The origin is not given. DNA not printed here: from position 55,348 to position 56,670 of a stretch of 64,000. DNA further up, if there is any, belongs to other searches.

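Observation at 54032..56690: Two paralogous coiled-coil NlpC/P60 endopeptidase genes, each preceded by its own ydaO (c-di-AMP) riboswitch abutting the ribosome-binding site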

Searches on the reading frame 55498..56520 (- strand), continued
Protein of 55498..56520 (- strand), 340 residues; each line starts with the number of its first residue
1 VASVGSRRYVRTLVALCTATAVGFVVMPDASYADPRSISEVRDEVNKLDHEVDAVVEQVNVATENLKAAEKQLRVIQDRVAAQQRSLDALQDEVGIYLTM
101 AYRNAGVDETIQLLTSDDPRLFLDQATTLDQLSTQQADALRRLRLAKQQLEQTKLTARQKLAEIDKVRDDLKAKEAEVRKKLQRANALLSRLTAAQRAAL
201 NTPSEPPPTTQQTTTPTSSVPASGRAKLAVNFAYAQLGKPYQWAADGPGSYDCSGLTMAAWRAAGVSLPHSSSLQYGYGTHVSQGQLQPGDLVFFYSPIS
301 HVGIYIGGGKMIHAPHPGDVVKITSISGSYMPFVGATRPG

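Call 36: find_encoding_contigs(protein=P0024, flank=5000, max_places=3)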
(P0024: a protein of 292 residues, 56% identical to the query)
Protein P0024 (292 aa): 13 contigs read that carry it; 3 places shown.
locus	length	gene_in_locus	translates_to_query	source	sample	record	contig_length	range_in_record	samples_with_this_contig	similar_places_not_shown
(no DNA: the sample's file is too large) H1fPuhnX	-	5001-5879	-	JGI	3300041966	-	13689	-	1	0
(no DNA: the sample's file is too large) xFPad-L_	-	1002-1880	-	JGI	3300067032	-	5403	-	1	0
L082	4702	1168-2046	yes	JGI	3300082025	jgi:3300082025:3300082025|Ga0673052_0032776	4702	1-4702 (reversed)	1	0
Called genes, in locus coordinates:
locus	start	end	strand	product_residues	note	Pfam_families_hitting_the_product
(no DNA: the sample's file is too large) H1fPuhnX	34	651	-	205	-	PF01694:Rhomboid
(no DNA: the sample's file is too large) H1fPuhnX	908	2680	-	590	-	PF00929:RNase_T, PF16473:Rv2179c-like (faint), PF01541:GIY-YIG (weak), PF27096:UvrC_M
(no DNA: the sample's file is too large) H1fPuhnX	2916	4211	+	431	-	PF05991:NYN_YacP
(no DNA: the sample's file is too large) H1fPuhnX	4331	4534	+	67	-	-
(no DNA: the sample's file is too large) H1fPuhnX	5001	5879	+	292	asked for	PF00877:NLPC_P60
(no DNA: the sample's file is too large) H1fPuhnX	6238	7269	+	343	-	PF00877:NLPC_P60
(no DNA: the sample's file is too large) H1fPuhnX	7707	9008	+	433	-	PF13485:Peptidase_MA_2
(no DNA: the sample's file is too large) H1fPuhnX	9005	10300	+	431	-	PF16491:Peptidase_M48_N, PF01435:Peptidase_M48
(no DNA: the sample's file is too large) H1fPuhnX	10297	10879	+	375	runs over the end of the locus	PF20706:GT4-conflict (weak), PF00534:Glycos_transf_1, PF13692:Glyco_trans_1_4, PF13524:Glyco_trans_1_2 (weak)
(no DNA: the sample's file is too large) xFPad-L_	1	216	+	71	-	?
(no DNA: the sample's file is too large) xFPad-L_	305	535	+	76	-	-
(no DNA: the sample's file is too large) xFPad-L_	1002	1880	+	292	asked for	PF00877:NLPC_P60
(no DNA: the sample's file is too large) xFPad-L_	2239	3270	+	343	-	PF00877:NLPC_P60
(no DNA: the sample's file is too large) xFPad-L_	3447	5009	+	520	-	PF13485:Peptidase_MA_2 (weak)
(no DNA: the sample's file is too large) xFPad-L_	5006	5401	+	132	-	?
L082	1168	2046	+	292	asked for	PF00877:NLPC_P60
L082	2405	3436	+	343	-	PF00877:NLPC_P60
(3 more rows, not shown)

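Call 37: find_encoding_contigs(protein=P0026, flank=5000, max_places=2)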
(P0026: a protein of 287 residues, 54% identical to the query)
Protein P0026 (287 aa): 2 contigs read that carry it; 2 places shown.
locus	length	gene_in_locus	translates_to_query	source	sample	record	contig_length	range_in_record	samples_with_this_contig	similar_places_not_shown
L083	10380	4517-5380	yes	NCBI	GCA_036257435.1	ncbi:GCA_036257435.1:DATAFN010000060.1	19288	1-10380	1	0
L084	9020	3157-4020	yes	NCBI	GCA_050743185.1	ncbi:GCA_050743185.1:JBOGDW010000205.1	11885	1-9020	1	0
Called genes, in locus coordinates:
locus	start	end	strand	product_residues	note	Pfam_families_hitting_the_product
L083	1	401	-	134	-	PF01694:Rhomboid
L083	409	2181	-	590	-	PF00929:RNase_T, PF16473:Rv2179c-like (faint), PF01541:GIY-YIG (weak), PF27096:UvrC_M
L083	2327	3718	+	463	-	PF05991:NYN_YacP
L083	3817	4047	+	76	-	-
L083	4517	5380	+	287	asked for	PF00877:NLPC_P60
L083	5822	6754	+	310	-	PF00877:NLPC_P60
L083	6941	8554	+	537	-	PF13485:Peptidase_MA_2 (weak)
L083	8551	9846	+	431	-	PF16491:Peptidase_M48_N, PF01435:Peptidase_M48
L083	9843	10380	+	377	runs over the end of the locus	PF20706:GT4-conflict (weak), PF13439:Glyco_transf_4 (weak), PF00534:Glycos_transf_1, PF13692:Glyco_trans_1_4, PF13524:Glyco_trans_1_2 (weak)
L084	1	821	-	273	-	PF16473:Rv2179c-like (faint), PF00929:RNase_T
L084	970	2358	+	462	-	PF05991:NYN_YacP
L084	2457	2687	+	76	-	-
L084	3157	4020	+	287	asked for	PF00877:NLPC_P60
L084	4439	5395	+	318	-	PF00877:NLPC_P60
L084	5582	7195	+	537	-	PF13485:Peptidase_MA_2 (weak)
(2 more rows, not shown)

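Call 38: find_encoding_contigs(protein=P0028, flank=5000, max_places=2)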
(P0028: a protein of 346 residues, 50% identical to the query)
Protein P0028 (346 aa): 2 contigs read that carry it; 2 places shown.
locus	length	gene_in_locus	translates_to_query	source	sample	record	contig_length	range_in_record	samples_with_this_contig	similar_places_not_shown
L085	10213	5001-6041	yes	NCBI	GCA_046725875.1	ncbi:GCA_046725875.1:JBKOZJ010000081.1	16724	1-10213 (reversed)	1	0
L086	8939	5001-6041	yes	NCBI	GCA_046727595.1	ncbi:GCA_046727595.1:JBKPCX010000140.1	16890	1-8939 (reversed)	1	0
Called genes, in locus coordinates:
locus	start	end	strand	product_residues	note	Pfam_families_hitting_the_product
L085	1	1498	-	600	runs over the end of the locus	PF16473:Rv2179c-like (faint), PF00929:RNase_T, PF01541:GIY-YIG (weak), PF27096:UvrC_M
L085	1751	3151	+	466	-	PF05991:NYN_YacP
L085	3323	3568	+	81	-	-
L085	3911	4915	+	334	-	PF00877:NLPC_P60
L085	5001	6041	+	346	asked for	PF00877:NLPC_P60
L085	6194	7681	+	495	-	-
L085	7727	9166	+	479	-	PF16491:Peptidase_M48_N, PF01435:Peptidase_M48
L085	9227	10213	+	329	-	?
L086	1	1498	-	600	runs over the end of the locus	PF16473:Rv2179c-like (faint), PF00929:RNase_T, PF01541:GIY-YIG (weak), PF27096:UvrC_M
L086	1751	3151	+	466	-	PF05991:NYN_YacP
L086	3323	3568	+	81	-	-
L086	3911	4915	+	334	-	PF00877:NLPC_P60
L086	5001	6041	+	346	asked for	PF00877:NLPC_P60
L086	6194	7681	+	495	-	-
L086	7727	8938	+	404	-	?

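Call 39: find_encoding_contigs(protein=P0031, flank=5000, max_places=2)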
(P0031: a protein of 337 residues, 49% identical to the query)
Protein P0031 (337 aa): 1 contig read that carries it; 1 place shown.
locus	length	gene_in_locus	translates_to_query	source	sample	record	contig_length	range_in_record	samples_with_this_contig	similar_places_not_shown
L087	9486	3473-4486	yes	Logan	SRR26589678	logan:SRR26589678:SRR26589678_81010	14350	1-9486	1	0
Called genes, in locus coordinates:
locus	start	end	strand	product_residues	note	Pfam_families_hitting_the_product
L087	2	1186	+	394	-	?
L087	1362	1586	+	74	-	-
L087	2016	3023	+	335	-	PF00877:NLPC_P60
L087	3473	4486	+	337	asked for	PF00877:NLPC_P60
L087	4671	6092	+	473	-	-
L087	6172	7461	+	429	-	PF16491:Peptidase_M48_N, PF05569:Peptidase_M56 (faint), PF01435:Peptidase_M48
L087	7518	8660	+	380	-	PF20706:GT4-conflict (weak), PF00534:Glycos_transf_1, PF13692:Glyco_trans_1_4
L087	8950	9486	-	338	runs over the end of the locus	PF08240:ADH_N, PF00107:ADH_zinc_N (weak)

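Call 56: predict_structure(alignment_id=A9)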
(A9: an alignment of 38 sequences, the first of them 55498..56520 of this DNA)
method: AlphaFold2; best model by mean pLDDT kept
length: 340 residues; sequences in the alignment: 38
mean_pLDDT: 82.2   pTM: 0.73
mean pLDDT of the five models: 82.2, 80.4, 79.6, 79.0, 78.7
residues with pLDDT >= 90: 189; 70-90: 85; 50-70: 23; < 50: 43
segments of 3 or more residues with pLDDT < 50: 1-34, 211-218
pLDDT, mean of each block of 10 residues (from residue 1): 38 37 34 62 88 92 93 98 95 82 59 63 73 84 95 97 95 94 89 83 81 48 91 96 88 96 96 95 94 95 95 91 88 92
secondary structure, 60 per line:
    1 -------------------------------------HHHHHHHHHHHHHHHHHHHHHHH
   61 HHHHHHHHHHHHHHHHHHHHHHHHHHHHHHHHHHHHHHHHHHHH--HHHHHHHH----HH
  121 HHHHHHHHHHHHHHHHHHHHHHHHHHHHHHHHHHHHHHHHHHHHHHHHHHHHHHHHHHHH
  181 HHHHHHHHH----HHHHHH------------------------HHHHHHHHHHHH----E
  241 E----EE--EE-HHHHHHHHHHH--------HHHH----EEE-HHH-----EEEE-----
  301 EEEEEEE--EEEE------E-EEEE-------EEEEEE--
elements in order: H38-104 H107-114 H119-189 H194-199 H224-235 H253-263 H272-275 E280-282 E292-295 E301-307 E310-313 E322-325 E333-338
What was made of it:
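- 55498..56520 (-): Gene B: a 340-aa secreted RipC-like peptidoglycan endopeptidase with a signal peptide, coiled-coil hairpin, Pro/Thr linker and NlpC/P60 domain. GTG start at 56520. AF2 model in call 56.
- On RipC-type coiled-coil NlpC/P60 endopeptidase: The Pro/Thr-rich linker has its low-confidence core at 211-218 (call 56).
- Checked: Coiled coil: an AlphaFold model of protein B (pLDDT 82) has two long helices, 38-104 and 119-189, ahead of the catalytic domain (call 56).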

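Call 60: fold_search(model_id=the predicted structure, library=pdb)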
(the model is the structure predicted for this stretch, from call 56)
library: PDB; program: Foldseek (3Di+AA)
matches with E <= 10: 853; with E <= 0.001: 60
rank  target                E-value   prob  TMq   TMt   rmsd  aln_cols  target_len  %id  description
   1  8idc_E                2.8e-15  1.00  0.48  0.54   7.4       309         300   28  Cryo-EM structure of Mycobacterium tuberculosis FtsEX/RipC complex in peptidisc (released 2023-10-04)
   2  8aud_A                4.5e-14  1.00  0.59  0.57  15.7       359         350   24  Structure of peptidoglycan hydrolase Cg1735 from Corynebacterium glutamicum, orthorhombic crystal form (released 2023-01-18)
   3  8aud_B                1.4e-13  1.00  0.59  0.58  14.7       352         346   25  Structure of peptidoglycan hydrolase Cg1735 from Corynebacterium glutamicum, orthorhombic crystal form (released 2023-01-18)
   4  8v3w_H                1.9e-11  1.00  0.34  0.20   1.7       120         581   48  CryoEM Structure of Diffocin - precontracted - Baseplate - focused refinement on triplex region (released 2024-08-28)
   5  7cfl_B                1.8e-10  1.00  0.33  0.88   1.6       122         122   48  X-ray structure of autolysin Acd24020 catalytic domain from Clostridium difficile (released 2020-11-25)
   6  7cfl_A                2.6e-10  1.00  0.32  0.84   1.7       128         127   45  X-ray structure of autolysin Acd24020 catalytic domain from Clostridium difficile (released 2020-11-25)
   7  8er5_B                3.7e-10  1.00  0.33  0.87   1.8       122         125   39  Crystal Structure of NlpC/P60 domain from Clostridium innocuum NlpC/P60 domain-containing protein CI_01448. (released 2023-10-18)
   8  8auc_A                1.1e-09  1.00  0.36  0.26  17.6       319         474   24  Structure of peptidoglycan hydrolase Cg1735 from Corynebacterium glutamicum, trigonal crystal form (released 2023-01-18)
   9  4hpe_A                1.3e-09  1.00  0.32  0.38   1.8       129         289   36  Crystal structure of a putative cell wall hydrolase (CD630_03720) from Clostridium difficile 630 at 2.38 A resolution (released 2012-11-28)
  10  8er5_A                1.4e-09  1.00  0.33  0.86   1.7       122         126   39  Crystal Structure of NlpC/P60 domain from Clostridium innocuum NlpC/P60 domain-containing protein CI_01448. (released 2023-10-18)
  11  4hpe_D                1.6e-09  1.00  0.32  0.38   1.8       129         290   36  Crystal structure of a putative cell wall hydrolase (CD630_03720) from Clostridium difficile 630 at 2.38 A resolution (released 2012-11-28)
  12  9ubf_A                6.7e-09  1.00  0.32  0.85   1.8       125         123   38  X-ray structure of Clostridioides difficile autolysin Acd33800 catalytic domain (released 2025-10-15)
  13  8auc_B                6.7e-09  1.00  0.32  0.22  17.4       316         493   24  Structure of peptidoglycan hydrolase Cg1735 from Corynebacterium glutamicum, trigonal crystal form (released 2023-01-18)
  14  2xiv                  1.0e-08  1.00  0.30  0.49   3.3       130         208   29  Structure of Rv1477, hypothetical invasion protein of Mycobacterium tuberculosis (released 2010-07-14)
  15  6biq_A                1.1e-08  1.00  0.33  0.42   3.2       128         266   29  Structure of NlpC2 from Trichomonas vaginalis (released 2018-11-07)
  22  3h41                  2.2e-08  1.00  0.33  0.36   2.2       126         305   33  CRYSTAL STRUCTURE OF A NLPC/P60 FAMILY PROTEIN (BCE_2878) FROM BACILLUS CEREUS ATCC 10987 AT 1.79 A RESOLUTION (released 2009-05-05)
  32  4fdy_A                1.3e-07  1.00  0.32  0.37   4.3       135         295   30  Crystal structure of a similar to lipoprotein, NLP/P60 family (SAV0400) from Staphylococcus aureus subsp. aureus Mu50  (released 2012-07-25)
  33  3i86_A                1.4e-07  1.00  0.30  0.72   3.4       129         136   30  Crystal structure of the P60 Domain from M. avium subspecies paratuberculosis antigen MAP1204 (released 2010-07-21)
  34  3gt2                  1.8e-07  1.00  0.29  0.71   3.5       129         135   28  Crystal Structure of the P60 Domain from M. avium paratuberculosis Antigen MAP1272c (released 2010-04-07)
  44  3i86_B                3.3e-07  1.00  0.29  0.67   4.1       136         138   30  Crystal structure of the P60 Domain from M. avium subspecies paratuberculosis antigen MAP1204 (released 2010-07-21)
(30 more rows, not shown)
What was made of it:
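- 55498..56520 (-): Top Foldseek hit is Mtb RipC 8idc_E over 309 columns (call 60).
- On RipC-type coiled-coil NlpC/P60 endopeptidase: Foldseek top hits are 8idc_E (Mtb RipC, 309 columns, E 3e-15) and 8aud (Cg1735) (call 60).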

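Call 67: search_protein_families(library=pfam, proteins=[L024:8004-8834:+], max_evalue=0.01)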
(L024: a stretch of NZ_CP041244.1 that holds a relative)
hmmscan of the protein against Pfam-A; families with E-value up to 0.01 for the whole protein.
L024:8004-8834:+ (276 aa): 1 family
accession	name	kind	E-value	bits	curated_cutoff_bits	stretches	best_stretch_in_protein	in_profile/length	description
PF05257.22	CHAP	-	1.2e-10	42.1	26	1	167-251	5-81/81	CHAP domain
